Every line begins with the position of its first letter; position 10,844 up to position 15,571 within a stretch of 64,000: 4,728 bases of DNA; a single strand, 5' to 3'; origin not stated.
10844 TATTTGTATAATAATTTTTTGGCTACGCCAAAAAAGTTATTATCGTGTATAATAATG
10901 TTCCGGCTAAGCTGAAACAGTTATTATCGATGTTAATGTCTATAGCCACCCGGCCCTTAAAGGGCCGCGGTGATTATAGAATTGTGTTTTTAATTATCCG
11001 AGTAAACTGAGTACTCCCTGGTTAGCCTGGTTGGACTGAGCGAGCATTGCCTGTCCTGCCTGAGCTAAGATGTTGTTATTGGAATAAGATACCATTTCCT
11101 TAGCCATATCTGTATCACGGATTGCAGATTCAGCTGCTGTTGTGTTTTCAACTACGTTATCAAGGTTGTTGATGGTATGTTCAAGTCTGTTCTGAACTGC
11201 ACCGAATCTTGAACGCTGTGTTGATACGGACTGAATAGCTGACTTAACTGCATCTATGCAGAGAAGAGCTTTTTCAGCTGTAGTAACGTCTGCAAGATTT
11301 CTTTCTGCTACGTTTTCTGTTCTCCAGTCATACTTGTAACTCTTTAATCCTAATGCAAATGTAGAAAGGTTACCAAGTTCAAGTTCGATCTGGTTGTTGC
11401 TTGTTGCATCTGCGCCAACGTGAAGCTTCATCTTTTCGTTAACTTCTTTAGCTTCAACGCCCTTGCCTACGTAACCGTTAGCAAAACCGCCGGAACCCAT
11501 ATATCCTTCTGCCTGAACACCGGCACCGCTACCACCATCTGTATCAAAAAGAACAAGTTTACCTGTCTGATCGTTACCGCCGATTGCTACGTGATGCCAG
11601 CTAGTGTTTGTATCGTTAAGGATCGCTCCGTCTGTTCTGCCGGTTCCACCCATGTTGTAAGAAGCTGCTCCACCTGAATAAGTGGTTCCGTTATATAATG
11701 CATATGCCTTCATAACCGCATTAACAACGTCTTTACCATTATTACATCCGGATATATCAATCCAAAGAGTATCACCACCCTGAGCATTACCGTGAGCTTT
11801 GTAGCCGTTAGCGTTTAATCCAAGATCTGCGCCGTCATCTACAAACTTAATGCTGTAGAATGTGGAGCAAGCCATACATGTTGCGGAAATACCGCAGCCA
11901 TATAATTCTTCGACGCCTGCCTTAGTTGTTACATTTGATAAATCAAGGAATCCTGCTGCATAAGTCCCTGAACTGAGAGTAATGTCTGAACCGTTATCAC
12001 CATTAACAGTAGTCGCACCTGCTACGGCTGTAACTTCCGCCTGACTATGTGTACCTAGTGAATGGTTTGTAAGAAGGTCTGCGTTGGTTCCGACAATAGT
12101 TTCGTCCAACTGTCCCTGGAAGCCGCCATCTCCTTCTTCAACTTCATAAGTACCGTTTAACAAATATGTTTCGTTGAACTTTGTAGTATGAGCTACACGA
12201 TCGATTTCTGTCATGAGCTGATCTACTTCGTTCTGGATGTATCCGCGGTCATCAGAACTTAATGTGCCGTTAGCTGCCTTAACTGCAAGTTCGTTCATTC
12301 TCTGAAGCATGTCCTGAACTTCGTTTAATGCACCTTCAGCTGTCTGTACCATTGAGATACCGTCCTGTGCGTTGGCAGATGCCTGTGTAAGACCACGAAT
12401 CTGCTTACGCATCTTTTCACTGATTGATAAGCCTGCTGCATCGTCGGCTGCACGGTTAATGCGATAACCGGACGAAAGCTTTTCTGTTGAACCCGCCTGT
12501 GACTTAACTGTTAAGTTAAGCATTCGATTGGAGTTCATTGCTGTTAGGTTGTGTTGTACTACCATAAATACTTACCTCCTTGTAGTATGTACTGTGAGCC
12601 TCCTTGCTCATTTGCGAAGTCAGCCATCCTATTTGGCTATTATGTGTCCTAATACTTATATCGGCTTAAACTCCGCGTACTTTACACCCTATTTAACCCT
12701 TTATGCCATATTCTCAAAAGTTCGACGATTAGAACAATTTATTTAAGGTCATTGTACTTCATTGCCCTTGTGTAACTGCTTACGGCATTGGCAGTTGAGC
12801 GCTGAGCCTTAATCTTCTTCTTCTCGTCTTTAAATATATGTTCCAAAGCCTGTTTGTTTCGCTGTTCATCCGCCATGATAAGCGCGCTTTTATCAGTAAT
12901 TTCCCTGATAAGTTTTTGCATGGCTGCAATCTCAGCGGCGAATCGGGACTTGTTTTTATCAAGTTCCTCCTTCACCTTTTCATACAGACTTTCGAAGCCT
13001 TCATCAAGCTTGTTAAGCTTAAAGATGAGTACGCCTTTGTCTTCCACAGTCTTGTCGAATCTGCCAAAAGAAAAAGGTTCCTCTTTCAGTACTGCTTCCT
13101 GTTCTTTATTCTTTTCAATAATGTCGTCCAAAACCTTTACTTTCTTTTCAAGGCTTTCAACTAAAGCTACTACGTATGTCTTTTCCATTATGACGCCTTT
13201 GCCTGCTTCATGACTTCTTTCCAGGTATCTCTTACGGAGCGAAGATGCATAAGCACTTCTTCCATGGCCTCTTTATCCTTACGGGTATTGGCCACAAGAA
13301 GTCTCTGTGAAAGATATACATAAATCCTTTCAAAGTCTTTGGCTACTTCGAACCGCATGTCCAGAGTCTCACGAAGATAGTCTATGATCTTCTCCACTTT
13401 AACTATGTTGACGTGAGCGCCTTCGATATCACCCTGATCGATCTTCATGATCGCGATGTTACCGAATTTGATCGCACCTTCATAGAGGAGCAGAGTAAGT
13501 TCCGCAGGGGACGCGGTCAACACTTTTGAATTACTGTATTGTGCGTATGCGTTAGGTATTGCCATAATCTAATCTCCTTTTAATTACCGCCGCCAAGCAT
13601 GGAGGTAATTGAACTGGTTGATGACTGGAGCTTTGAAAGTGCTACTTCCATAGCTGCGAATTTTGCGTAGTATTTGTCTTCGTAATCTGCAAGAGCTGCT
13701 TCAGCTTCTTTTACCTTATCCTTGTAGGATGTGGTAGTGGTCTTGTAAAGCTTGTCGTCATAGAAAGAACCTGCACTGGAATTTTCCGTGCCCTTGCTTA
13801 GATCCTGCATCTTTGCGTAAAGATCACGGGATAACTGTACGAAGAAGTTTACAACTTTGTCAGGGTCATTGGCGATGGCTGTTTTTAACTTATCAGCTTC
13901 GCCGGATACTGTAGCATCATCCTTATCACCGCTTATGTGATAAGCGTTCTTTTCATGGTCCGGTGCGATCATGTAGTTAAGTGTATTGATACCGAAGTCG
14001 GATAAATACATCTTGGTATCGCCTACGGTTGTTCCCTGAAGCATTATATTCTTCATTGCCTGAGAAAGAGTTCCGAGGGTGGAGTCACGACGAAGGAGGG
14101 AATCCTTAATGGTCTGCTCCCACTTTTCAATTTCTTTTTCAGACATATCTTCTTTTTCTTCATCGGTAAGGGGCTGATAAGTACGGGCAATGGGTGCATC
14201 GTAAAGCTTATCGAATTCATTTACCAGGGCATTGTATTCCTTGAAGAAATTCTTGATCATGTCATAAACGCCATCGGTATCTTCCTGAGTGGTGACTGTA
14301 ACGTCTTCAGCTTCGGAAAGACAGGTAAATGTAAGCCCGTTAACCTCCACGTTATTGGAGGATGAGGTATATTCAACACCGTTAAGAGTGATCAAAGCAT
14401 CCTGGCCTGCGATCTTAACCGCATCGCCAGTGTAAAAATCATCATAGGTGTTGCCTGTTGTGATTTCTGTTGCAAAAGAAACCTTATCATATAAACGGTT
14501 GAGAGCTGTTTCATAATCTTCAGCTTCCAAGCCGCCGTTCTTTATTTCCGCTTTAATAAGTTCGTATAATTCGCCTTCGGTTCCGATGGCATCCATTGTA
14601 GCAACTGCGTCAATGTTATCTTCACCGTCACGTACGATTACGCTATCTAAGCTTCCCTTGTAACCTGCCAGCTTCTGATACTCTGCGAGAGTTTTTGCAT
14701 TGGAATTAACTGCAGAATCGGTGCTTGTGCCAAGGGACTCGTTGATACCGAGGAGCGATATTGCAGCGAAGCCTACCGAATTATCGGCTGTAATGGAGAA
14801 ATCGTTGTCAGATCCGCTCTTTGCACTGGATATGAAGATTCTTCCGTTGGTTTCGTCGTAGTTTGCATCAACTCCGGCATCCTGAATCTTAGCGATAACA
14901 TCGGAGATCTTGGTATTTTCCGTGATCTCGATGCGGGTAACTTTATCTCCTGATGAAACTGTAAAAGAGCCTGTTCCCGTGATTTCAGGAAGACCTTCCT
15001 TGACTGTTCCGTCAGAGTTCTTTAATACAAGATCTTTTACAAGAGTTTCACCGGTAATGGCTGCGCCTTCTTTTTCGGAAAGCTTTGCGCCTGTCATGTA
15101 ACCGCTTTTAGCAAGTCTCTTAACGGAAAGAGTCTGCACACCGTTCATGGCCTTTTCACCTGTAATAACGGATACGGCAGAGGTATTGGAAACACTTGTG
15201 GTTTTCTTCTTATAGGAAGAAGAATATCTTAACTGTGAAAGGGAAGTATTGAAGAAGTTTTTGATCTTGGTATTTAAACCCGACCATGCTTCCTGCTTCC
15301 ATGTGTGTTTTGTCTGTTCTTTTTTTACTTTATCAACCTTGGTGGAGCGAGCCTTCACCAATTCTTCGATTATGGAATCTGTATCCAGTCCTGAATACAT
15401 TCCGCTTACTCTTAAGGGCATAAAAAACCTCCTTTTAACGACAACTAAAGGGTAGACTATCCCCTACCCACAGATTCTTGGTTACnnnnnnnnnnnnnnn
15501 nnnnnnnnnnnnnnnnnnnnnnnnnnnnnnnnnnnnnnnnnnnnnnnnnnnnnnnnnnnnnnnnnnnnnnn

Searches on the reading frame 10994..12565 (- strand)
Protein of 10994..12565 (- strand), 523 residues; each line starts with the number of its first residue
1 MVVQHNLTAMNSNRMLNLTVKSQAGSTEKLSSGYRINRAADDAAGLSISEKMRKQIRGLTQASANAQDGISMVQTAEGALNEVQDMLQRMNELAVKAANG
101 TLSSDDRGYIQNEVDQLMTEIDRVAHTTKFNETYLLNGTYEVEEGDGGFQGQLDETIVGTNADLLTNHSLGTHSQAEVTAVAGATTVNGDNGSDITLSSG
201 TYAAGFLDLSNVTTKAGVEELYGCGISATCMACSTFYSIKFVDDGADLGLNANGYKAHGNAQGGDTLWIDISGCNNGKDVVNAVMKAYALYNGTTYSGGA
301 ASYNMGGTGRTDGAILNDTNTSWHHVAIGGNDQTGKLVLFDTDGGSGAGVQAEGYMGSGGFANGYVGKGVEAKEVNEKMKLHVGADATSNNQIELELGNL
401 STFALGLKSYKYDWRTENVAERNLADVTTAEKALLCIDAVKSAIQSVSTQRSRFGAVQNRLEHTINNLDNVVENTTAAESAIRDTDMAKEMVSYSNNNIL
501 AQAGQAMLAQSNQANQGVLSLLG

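Call 3: search_protein_families(library=pfam, proteins=[window:10994-12565:-], max_evalue=1)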
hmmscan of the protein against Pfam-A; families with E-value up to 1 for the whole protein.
window:10994-12565:- (523 aa): 7 families
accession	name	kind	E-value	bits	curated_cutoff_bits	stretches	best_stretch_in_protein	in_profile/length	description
PF00669.25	Flagellin_N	-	2.6e-42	144.6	26.6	1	3-139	1-137/139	Bacterial flagellin N-terminal helical region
PF00700.27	Flagellin_C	-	8.2e-26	90.6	23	1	437-522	1-86/86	Bacterial flagellin C-terminal helical region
PF21773.2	ODAD1_CC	-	0.064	12.8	27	1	434-476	22-64/287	ODAD1 central coiled coil region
PF23005.1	DUF7032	-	0.091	13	27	0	47-127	27-106/115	Domain of unknown function (DUF7032)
PF24423.1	OVT1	-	0.17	12.7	30.9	1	432-490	22-81/100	Major antigen, helical domain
PF20072.4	DUF6468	-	0.48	11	26.9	0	50-89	6-46/76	Domain of unknown function (DUF6468)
PF02970.22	TBCA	-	0.75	10.6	30.3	0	440-492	47-99/99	Tubulin binding cofactor A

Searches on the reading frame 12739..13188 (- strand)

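Call 28: search_protein_families(library=pfam, proteins=[window:12739-13188:-], max_evalue=0.00001)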
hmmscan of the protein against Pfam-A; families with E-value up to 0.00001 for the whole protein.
window:12739-13188:- (149 aa): 1 family
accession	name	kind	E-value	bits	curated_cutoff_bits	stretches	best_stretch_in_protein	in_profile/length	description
PF05130.17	FlgN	-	5e-06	27.4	30.5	0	8-144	5-144/147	FlgN protein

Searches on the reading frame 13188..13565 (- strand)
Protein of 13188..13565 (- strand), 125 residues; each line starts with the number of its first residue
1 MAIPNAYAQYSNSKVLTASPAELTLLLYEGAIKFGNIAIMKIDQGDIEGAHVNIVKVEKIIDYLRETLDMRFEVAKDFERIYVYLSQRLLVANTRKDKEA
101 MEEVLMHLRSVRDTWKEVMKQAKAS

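Call 28: search_protein_families(library=pfam, proteins=[window:13188-13565:-], max_evalue=0.00001)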
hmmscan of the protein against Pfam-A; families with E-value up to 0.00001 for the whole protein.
window:13188-13565:- (125 aa): 1 family
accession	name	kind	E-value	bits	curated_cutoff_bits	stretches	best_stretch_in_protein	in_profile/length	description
PF02561.19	FliS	-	9.4e-36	123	26.7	1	7-119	1-115/115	Flagellar protein FliS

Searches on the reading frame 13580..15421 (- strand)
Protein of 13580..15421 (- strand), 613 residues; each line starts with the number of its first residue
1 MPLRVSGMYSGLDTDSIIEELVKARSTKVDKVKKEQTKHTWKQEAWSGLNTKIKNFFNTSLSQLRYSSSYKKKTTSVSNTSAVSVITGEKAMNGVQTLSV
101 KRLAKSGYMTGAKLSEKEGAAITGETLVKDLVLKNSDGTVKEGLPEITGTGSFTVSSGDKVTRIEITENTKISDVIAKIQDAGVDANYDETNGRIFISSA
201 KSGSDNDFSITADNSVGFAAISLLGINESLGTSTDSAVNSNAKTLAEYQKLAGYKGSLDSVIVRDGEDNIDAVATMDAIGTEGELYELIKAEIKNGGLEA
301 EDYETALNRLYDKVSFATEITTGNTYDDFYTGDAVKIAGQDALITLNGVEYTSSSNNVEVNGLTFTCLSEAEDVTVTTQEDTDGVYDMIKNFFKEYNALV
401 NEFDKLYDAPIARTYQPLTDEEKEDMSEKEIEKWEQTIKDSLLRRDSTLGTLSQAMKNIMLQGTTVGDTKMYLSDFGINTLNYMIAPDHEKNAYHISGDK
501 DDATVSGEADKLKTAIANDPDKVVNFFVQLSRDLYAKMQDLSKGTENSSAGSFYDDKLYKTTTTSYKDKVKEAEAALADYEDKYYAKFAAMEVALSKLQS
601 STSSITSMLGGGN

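Call 28: search_protein_families(library=pfam, proteins=[window:13580-15421:-], max_evalue=0.00001)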
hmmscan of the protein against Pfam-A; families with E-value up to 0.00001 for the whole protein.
window:13580-15421:- (613 aa): 2 families
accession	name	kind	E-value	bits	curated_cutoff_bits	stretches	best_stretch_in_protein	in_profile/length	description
PF07195.17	FliD_C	-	4.1e-31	108.6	25.4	1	339-600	1-236/236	Flagellar hook-associated protein 2 C-terminus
PF02465.23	FliD_N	-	5.6e-22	78.6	24.8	1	10-106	1-96/97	Flagellar hook-associated protein 2 N-terminus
